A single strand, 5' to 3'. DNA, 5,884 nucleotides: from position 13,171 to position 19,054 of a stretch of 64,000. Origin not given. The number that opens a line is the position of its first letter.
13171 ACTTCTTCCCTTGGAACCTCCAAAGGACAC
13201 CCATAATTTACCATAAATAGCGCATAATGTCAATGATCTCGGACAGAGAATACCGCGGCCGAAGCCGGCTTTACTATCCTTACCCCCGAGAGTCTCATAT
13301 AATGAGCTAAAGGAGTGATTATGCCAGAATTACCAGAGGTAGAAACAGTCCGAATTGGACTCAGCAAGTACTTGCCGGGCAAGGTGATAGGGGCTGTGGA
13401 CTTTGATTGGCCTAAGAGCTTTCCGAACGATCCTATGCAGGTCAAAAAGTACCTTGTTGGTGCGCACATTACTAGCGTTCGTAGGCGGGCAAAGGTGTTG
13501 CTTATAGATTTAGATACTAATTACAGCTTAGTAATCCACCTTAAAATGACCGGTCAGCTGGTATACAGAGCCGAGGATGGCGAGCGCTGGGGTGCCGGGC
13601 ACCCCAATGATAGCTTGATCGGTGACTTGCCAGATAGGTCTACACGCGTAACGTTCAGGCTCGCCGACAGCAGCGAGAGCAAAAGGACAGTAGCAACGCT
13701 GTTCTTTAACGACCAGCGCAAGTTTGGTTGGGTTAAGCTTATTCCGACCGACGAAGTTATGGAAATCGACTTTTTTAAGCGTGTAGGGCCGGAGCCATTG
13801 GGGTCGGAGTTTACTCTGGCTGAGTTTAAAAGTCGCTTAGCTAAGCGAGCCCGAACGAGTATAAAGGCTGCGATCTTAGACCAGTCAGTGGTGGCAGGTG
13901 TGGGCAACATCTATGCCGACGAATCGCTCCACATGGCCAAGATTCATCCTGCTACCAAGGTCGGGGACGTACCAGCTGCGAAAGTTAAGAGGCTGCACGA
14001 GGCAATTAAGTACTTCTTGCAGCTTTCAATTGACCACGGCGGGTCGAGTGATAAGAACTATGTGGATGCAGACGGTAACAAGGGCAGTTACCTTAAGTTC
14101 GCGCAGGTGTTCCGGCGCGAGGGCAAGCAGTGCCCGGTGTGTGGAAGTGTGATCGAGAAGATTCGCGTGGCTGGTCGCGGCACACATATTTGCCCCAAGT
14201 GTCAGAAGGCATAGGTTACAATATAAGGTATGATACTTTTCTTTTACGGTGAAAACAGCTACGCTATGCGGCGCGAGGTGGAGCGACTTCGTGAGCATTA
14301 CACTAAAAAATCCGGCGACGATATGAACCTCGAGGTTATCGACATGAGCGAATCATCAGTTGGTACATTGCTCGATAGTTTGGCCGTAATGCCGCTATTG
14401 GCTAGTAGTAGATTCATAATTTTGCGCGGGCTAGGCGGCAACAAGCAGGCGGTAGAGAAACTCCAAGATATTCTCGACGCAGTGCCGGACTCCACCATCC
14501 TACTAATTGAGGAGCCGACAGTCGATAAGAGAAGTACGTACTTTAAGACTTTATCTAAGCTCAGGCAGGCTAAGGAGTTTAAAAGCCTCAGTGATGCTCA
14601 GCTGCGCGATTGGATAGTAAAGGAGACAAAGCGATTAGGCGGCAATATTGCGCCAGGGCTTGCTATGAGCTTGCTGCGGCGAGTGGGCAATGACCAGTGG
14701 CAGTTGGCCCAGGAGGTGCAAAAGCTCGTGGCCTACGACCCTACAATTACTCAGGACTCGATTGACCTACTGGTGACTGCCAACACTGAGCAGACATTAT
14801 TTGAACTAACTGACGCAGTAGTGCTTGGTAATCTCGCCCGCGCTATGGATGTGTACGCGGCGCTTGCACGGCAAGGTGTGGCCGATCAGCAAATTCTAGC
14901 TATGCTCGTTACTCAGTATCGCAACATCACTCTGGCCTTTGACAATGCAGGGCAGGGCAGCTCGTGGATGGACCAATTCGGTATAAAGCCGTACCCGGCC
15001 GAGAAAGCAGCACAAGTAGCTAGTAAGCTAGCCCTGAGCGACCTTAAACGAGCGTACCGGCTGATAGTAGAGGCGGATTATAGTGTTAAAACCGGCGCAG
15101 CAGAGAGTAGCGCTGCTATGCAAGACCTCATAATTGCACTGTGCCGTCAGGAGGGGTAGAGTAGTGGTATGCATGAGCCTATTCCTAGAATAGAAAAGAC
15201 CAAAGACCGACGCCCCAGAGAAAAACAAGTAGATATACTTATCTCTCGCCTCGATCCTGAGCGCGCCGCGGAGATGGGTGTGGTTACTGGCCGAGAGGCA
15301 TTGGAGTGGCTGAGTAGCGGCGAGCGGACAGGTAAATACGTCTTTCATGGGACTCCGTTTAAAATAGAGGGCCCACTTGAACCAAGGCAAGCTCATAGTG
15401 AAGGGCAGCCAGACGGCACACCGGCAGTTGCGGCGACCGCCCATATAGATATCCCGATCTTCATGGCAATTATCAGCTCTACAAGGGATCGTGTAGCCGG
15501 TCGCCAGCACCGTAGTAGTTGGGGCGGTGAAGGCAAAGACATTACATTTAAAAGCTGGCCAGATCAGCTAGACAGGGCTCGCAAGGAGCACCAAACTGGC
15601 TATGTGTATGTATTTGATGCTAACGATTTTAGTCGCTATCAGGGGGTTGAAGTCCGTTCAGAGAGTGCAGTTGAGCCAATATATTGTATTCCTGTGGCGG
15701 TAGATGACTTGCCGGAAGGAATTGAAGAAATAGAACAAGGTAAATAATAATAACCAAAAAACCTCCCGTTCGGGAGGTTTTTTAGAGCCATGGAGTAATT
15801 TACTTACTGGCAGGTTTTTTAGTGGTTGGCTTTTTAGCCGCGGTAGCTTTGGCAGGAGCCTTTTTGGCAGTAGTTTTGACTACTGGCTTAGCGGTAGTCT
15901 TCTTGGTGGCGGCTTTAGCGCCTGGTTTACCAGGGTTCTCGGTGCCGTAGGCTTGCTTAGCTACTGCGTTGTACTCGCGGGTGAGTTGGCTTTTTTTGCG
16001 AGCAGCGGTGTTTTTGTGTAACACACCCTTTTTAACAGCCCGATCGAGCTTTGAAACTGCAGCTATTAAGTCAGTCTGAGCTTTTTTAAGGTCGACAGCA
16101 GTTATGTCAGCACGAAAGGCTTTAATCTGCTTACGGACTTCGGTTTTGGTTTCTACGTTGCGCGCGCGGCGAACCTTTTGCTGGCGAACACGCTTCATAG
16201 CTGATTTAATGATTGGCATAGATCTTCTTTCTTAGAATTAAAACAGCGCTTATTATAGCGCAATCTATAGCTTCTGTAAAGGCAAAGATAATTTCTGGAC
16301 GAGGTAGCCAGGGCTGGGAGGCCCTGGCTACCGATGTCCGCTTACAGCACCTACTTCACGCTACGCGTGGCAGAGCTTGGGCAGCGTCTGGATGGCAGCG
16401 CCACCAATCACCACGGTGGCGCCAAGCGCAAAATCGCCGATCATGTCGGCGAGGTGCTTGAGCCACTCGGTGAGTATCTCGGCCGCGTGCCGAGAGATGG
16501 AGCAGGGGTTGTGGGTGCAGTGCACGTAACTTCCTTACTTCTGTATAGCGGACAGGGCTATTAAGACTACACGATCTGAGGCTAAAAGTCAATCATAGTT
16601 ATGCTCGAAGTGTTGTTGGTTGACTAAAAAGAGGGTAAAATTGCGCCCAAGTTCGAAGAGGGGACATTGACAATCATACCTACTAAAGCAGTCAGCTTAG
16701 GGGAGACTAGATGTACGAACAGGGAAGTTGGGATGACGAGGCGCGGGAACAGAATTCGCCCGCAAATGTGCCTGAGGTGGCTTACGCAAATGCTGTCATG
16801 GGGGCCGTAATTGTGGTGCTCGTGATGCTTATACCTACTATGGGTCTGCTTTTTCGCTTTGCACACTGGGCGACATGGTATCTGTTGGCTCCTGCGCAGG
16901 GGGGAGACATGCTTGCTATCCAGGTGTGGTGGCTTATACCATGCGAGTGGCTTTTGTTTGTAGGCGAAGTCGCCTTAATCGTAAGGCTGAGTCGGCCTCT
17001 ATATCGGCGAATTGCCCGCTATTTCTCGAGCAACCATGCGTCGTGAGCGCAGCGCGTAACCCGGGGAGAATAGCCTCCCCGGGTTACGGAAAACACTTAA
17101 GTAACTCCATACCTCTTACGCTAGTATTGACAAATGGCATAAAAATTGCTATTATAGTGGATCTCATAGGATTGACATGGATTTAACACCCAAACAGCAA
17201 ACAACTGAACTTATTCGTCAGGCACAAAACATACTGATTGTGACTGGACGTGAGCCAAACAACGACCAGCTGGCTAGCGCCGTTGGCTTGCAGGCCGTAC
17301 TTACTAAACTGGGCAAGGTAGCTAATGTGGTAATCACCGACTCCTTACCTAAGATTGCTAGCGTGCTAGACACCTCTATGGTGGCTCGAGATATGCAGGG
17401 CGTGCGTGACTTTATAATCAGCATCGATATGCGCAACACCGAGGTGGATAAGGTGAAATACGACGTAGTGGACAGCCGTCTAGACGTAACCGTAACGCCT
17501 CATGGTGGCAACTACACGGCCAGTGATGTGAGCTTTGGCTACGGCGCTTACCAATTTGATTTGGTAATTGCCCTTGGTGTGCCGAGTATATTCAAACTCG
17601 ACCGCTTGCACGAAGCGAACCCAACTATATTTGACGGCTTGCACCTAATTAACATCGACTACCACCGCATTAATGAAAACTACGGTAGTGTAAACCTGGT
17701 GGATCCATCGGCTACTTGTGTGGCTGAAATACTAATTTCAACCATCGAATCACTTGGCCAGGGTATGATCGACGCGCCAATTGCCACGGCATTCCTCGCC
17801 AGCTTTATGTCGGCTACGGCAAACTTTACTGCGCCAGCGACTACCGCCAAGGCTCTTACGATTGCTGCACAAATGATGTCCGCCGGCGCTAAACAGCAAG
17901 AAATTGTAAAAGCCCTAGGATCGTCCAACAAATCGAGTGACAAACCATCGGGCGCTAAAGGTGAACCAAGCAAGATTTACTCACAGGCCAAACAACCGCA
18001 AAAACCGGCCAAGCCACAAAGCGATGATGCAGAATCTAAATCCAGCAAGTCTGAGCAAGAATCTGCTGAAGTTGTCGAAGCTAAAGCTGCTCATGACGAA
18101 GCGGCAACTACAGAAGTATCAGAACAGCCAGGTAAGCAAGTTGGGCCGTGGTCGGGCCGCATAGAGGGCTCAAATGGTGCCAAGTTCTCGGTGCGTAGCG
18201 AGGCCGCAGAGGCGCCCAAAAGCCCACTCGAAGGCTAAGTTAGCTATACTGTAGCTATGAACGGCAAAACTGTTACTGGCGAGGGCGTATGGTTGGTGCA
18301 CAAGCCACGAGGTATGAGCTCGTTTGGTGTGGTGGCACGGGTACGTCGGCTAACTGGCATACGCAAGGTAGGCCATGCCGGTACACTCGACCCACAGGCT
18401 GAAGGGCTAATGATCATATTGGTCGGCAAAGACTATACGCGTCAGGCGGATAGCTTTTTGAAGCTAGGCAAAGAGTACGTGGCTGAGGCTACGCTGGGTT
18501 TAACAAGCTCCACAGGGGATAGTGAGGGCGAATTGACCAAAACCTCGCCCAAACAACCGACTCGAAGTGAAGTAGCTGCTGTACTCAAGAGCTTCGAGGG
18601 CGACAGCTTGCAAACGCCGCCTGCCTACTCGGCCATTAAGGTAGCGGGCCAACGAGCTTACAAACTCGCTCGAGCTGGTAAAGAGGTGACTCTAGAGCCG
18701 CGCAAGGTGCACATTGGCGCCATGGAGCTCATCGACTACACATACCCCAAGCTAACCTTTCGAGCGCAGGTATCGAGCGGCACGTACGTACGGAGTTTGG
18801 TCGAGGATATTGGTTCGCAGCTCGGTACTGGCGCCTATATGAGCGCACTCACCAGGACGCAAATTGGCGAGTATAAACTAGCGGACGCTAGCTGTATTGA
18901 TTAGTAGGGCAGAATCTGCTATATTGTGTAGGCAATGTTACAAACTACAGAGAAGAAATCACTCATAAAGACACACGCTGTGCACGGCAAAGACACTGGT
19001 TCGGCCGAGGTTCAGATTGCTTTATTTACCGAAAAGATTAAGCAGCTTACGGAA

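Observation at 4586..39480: Recurrent TATAAT-N6-ATG arrangement: a set of leaderless genes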

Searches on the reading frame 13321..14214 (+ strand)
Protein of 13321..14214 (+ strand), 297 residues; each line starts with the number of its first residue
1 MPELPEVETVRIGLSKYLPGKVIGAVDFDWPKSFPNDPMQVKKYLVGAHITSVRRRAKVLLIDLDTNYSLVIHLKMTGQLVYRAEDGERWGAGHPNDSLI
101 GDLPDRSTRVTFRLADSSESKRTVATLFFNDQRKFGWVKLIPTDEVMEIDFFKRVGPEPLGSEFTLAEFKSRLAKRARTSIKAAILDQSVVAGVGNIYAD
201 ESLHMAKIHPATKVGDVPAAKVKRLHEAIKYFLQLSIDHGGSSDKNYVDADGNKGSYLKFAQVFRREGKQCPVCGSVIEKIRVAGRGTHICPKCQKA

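Call 35: search_protein_families(library=pfam, proteins=[window:13321-14214:+], max_evalue=0.001)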
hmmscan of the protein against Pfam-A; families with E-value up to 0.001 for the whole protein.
window:13321-14214:+ (297 aa): 3 families
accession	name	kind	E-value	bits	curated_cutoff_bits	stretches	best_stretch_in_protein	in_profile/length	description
PF01149.29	Fapy_DNA_glyco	-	7.8e-27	94.7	25.5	1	1-137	1-116/117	Formamidopyrimidine-DNA glycosylase N-terminal domain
PF06831.19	H2TH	-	1.4e-24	86.3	34.7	1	155-243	1-88/93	Formamidopyrimidine-DNA glycosylase H2TH domain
PF06827.20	zf-FPG_IleRS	-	7.1e-11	42.2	21.3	1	268-296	1-29/30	Zinc finger found in FPG and IleRS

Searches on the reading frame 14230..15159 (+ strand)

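Call 34: search_protein_families(library=pfam, proteins=[window:14230-15159:+], max_evalue=0.001)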
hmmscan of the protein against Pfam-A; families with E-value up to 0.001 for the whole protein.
window:14230-15159:+ (309 aa): 3 families
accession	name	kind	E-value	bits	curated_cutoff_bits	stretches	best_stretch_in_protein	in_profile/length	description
PF21694.2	DNA_pol3_delta_C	-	1.2e-19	70.9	27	1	187-303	1-120/121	DNA polymerase III delta subunit, C-terminal domain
PF06144.19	DNA_pol3_delta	-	5e-13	49.6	21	1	4-113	2-119/124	DNA polymerase III, delta subunit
PF12169.13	DNA_pol3_gamma3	-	6.5e-06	26.4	24.4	1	187-305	15-128/143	DNA polymerase III subunits gamma and tau domain III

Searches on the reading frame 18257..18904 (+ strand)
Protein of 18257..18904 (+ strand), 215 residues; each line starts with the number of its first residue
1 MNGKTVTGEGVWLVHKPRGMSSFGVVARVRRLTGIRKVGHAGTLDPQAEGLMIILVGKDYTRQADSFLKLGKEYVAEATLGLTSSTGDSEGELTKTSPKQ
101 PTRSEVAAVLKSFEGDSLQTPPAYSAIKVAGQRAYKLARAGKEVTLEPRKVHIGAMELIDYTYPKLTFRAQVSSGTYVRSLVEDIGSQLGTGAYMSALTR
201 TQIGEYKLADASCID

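Call 34: search_protein_families(library=pfam, proteins=[window:18257-18904:+], max_evalue=0.001)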
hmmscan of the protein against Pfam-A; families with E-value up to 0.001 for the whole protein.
window:18257-18904:+ (215 aa): 2 families
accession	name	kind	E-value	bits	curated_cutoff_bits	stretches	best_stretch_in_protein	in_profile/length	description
PF01509.24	TruB_N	-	7.4e-49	166.4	27.3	1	30-178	1-149/149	TruB family pseudouridylate synthase (N terminal domain)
PF16198.10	TruB_C_2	-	1e-08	35.6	29.3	1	179-210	1-32/66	tRNA pseudouridylate synthase B C-terminal domain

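Call 59: find_homologous_proteins(query=window:18257-18904:+, max_evalue=1e-40)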
Query window:18257-18904:+ (215 aa): 3359 proteins with E <= 1e-40 among 8000 candidates; the best 120 are listed.
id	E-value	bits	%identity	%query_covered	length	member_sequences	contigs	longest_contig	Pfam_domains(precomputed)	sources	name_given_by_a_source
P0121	4.9e-134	462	100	100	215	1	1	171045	PF01509.24,PF16198.11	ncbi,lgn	-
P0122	2.2e-97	343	72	100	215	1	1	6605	PF01509.24,PF16198.11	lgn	-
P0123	2.2e-97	343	72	100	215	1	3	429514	PF01509.24,PF16198.11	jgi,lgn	jgi:tRNA pseudouridine55 synthase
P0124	4.8e-97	342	72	100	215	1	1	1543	PF01509.24,PF16198.11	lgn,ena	-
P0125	5.0e-97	342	72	100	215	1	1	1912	PF01509.24,PF16198.11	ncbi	-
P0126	9.2e-97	341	76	100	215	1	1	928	PF01509.24,PF16198.11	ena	-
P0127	1.4e-96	340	73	100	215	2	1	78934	PF01509.24,PF16198.11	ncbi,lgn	-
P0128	1.8e-96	340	75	100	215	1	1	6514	PF01509.24,PF16198.11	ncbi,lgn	-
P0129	2.4e-96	339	72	100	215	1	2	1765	PF01509.24,PF16198.11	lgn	-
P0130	2.6e-96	339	72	100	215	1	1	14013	PF01509.24,PF16198.11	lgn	-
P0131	2.7e-95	336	75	100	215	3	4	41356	PF01509.24,PF16198.11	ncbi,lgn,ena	-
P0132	4.3e-94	332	74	100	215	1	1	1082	PF01509.24,PF16198.11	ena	-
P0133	1.2e-93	331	73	100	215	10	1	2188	PF01509.24,PF16198.11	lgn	-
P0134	9.3e-93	328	73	100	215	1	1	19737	PF01509.24,PF16198.11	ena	-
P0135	1.7e-92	327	76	95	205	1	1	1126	PF01509.24,PF16198.11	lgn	-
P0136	2.9e-92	326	73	95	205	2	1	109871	PF01509.24,PF16198.11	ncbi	-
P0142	3.6e-80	287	64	99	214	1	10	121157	PF01509.24,PF16198.11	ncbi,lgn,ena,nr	ncbi:tRNA pseudouridine(55) synthase TruB [bacterium]|nr:tRNA pseudouridine(55) synthase TruB [bacte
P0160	2.0e-72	261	59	96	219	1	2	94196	PF01509.24,PF16198.11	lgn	-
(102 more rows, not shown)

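Call 60: find_encoding_contigs(protein=P0123, flank=3000, max_places=1)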
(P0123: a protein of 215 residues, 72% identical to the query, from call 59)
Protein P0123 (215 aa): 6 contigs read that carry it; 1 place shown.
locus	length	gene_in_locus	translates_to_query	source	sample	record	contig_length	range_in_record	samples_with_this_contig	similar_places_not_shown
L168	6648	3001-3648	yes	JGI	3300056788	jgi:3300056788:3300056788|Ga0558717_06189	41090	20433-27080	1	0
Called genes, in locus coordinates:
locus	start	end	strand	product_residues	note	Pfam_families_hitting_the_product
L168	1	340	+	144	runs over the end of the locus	PF21694:DNA_pol3_delta_C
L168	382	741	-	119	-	PF01649:Ribosomal_S20p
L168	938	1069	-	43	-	-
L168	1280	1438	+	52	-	-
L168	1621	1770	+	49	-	-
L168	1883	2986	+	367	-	PF01368:DHH (weak)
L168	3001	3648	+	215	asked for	PF01509:TruB_N, PF16198:TruB_C_2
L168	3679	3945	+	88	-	PF00312:Ribosomal_S15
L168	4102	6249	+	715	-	PF01138:RNase_PH, PF03725:RNase_PH_C, PF03726:PNPase, PF01138:RNase_PH, PF00013:KH_1, PF00575:S1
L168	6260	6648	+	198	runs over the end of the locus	PF03167:UDG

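Call 61: find_encoding_contigs(protein=P0136, flank=3000, max_places=1)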
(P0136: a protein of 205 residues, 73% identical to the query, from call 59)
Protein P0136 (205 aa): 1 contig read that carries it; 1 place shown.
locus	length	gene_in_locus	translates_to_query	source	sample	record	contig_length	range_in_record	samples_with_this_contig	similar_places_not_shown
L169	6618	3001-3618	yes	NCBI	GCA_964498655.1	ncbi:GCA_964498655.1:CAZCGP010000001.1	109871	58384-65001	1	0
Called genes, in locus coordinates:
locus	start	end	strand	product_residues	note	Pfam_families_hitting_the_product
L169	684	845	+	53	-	-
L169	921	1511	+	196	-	-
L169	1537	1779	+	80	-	-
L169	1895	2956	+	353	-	PF01368:DHH (weak)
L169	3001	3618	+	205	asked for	PF01509:TruB_N, PF16198:TruB_C_2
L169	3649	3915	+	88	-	PF00312:Ribosomal_S15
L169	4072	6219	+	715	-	PF01138:RNase_PH, PF03725:RNase_PH_C, PF03726:PNPase, PF01138:RNase_PH, PF00013:KH_1, PF00575:S1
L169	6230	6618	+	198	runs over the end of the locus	PF03167:UDG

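Call 62: find_encoding_contigs(protein=P0142, flank=3000, max_places=1)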
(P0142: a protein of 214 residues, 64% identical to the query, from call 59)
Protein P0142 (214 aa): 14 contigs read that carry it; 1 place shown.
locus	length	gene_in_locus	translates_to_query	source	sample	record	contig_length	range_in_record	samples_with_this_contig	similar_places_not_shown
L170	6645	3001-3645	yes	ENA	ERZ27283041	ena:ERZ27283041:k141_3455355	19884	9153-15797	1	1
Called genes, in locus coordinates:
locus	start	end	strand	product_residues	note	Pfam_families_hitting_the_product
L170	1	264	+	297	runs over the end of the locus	PF01149:Fapy_DNA_glyco, PF06831:H2TH, PF06827:zf-FPG_IleRS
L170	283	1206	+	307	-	PF06144:DNA_pol3_delta, PF21694:DNA_pol3_delta_C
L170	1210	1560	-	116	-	PF01649:Ribosomal_S20p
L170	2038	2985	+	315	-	PF01368:DHH (weak)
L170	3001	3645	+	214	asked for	PF01509:TruB_N, PF16198:TruB_C_2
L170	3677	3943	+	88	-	PF00312:Ribosomal_S15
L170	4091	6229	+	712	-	PF01138:RNase_PH, PF03725:RNase_PH_C, PF03726:PNPase (weak), PF01138:RNase_PH, PF00013:KH_1, PF00575:S1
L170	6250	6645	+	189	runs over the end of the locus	PF03167:UDG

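Call 63: find_encoding_contigs(protein=P0160, flank=3000, max_places=1)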
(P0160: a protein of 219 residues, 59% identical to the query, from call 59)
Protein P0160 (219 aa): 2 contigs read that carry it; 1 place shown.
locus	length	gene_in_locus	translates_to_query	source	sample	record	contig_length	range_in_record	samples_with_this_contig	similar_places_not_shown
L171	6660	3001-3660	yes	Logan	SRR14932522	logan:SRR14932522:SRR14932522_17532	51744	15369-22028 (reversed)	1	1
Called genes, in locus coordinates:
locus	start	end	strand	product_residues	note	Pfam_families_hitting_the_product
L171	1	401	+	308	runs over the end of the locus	PF06144:DNA_pol3_delta, PF21694:DNA_pol3_delta_C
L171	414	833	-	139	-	PF01649:Ribosomal_S20p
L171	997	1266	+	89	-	-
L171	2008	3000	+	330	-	PF01368:DHH (weak)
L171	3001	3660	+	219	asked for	PF01509:TruB_N, PF16198:TruB_C_2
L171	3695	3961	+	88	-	PF00312:Ribosomal_S15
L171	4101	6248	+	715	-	PF01138:RNase_PH, PF03725:RNase_PH_C, PF03726:PNPase, PF01138:RNase_PH, PF00013:KH_1, PF00575:S1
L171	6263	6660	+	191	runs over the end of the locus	PF03167:UDG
